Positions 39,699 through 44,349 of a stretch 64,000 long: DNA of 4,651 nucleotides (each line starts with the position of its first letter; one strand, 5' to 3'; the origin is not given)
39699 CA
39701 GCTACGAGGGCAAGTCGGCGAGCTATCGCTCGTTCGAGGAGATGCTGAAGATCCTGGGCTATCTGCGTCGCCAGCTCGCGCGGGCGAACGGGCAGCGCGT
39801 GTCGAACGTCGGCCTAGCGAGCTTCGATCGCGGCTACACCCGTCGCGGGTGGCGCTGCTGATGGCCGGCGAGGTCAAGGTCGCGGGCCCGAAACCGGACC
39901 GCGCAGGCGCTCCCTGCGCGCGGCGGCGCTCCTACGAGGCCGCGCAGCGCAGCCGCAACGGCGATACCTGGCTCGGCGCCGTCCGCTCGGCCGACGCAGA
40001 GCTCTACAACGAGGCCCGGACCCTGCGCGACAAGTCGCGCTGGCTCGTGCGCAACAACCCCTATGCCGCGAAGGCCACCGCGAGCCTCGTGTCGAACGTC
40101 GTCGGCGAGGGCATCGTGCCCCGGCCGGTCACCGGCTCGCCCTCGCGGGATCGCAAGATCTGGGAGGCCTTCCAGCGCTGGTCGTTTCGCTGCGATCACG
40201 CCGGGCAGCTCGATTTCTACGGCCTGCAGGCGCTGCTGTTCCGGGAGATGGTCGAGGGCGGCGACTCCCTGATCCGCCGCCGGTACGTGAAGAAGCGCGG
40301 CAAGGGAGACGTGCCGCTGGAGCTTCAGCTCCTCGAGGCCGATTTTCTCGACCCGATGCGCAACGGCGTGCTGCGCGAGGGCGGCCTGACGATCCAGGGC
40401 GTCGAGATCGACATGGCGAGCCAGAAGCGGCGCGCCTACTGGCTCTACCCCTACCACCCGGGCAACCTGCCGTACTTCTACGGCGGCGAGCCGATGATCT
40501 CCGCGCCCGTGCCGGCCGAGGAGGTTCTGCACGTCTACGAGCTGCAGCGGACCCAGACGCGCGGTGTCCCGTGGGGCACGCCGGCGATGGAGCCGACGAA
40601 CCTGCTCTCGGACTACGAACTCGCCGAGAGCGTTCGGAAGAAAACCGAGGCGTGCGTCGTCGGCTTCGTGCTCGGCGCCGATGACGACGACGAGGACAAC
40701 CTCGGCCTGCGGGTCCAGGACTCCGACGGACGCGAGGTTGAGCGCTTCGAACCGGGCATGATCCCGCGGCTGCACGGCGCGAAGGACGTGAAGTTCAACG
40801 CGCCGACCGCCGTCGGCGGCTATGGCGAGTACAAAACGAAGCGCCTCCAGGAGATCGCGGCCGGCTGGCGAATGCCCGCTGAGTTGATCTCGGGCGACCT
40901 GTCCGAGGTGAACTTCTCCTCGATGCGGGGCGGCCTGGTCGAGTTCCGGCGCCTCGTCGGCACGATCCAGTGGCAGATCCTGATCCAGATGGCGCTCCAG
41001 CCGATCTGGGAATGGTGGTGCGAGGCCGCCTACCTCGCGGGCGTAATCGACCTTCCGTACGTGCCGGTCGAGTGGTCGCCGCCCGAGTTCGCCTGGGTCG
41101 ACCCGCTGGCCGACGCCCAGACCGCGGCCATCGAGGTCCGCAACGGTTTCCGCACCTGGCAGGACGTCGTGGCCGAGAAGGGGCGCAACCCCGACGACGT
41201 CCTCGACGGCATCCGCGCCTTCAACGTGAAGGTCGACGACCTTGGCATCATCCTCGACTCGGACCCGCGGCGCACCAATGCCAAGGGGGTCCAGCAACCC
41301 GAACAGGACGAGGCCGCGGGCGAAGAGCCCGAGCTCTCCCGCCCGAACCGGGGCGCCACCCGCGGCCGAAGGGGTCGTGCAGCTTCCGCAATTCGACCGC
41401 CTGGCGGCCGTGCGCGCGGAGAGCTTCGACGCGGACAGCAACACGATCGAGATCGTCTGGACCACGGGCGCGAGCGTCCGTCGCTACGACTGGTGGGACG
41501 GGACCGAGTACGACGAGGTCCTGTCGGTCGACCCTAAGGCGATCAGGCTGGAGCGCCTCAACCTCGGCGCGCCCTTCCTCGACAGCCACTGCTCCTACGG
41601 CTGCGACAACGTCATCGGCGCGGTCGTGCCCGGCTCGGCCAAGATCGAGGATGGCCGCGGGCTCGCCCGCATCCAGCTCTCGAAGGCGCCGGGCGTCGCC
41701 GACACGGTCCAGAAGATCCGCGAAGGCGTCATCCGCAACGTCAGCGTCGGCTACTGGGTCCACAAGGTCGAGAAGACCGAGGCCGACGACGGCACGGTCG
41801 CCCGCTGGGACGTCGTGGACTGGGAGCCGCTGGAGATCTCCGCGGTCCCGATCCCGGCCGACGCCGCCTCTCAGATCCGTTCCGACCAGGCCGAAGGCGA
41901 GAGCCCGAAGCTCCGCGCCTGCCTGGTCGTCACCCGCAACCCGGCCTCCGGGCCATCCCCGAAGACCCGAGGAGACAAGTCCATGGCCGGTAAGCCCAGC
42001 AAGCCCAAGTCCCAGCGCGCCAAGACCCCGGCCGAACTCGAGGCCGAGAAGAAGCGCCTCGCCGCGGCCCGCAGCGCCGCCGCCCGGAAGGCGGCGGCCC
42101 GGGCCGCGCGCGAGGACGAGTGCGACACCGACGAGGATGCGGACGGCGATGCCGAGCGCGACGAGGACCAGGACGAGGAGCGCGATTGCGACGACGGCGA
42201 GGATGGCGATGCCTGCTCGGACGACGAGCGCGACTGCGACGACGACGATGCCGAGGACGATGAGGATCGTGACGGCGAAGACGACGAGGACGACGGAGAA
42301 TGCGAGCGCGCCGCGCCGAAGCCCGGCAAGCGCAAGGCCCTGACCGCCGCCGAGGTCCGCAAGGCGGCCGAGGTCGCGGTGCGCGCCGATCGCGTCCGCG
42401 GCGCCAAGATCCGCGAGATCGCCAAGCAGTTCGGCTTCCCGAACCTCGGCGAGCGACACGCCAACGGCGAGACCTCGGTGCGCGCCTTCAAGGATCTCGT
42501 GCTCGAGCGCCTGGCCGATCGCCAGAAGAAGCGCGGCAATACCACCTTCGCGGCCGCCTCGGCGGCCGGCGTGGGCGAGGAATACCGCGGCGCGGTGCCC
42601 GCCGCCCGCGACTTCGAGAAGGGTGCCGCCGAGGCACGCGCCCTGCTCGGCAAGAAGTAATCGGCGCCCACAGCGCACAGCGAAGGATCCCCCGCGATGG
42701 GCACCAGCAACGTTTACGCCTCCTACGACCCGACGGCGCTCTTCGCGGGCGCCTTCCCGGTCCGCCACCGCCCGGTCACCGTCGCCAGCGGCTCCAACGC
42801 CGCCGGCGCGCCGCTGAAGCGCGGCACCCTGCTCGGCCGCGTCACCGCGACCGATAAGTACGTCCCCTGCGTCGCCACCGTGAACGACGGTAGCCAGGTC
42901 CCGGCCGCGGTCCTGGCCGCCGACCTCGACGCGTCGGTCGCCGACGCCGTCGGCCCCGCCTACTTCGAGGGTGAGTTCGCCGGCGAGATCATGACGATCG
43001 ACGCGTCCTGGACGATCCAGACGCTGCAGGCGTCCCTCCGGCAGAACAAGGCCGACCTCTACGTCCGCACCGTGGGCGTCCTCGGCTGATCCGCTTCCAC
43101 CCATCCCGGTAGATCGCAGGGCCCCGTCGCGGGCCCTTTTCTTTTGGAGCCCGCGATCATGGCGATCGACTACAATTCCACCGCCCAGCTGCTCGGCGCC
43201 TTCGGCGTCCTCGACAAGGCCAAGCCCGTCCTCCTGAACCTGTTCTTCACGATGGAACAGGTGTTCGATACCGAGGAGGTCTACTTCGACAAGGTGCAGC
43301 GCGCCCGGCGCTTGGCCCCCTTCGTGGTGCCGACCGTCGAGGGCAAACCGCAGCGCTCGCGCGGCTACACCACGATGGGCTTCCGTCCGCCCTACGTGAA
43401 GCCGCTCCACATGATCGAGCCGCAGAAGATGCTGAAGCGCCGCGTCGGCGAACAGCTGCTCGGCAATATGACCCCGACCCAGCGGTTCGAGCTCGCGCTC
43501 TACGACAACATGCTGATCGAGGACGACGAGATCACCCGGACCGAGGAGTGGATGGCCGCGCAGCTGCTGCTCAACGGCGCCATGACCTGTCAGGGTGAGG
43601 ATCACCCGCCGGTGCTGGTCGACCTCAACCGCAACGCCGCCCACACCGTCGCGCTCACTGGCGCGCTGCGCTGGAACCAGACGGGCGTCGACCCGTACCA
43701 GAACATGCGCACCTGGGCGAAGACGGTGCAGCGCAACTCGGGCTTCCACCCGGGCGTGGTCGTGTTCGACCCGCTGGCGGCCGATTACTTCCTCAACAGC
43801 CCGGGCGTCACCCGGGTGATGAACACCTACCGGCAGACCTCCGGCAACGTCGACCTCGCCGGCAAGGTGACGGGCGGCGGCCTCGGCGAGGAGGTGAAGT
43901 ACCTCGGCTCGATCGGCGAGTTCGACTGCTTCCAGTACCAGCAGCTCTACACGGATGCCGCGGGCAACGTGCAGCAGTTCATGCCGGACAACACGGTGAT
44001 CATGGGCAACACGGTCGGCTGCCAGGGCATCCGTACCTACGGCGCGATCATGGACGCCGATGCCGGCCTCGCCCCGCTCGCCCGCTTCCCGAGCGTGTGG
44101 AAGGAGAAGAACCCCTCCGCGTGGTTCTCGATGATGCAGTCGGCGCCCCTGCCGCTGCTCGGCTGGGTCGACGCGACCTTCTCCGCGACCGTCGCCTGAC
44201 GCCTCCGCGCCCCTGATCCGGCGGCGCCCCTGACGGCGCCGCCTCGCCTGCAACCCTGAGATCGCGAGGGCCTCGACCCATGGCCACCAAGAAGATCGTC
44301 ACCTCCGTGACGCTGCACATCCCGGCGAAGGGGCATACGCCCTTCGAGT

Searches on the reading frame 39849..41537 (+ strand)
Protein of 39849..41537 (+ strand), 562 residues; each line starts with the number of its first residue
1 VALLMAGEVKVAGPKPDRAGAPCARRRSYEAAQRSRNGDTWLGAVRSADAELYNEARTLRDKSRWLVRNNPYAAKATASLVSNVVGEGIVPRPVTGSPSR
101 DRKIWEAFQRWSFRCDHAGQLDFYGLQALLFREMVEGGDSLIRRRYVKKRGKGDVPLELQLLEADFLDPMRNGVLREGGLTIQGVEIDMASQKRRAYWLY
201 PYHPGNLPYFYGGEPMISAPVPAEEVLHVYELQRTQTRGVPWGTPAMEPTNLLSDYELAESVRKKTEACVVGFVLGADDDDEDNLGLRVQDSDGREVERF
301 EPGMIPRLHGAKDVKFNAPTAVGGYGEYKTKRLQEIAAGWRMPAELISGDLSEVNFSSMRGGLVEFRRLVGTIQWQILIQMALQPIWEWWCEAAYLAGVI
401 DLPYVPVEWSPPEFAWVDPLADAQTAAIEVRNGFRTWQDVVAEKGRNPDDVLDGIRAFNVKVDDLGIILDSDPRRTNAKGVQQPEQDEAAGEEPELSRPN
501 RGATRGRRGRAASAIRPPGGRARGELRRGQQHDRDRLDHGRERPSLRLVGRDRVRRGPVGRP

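Call 78: search_protein_families(library=pfam, proteins=[window:39849-41537:+], max_evalue=0.001)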
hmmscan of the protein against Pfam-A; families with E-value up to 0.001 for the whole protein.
window:39849-41537:+ (562 aa): 1 family
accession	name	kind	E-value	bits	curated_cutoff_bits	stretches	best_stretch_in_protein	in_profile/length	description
PF05136.18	Phage_portal_2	-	1.8e-91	307.4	32.9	1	36-374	3-354/354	Phage portal protein, lambda family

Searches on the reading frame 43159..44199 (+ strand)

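Call 78: search_protein_families(library=pfam, proteins=[window:43159-44199:+], max_evalue=0.001)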
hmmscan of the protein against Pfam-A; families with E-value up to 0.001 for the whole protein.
window:43159-44199:+ (346 aa): 1 family
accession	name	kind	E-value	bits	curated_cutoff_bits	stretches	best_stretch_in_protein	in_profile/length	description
PF03864.22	Phage_cap_E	-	1.4e-59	202.3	22.9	1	7-345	1-329/329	Phage major capsid protein E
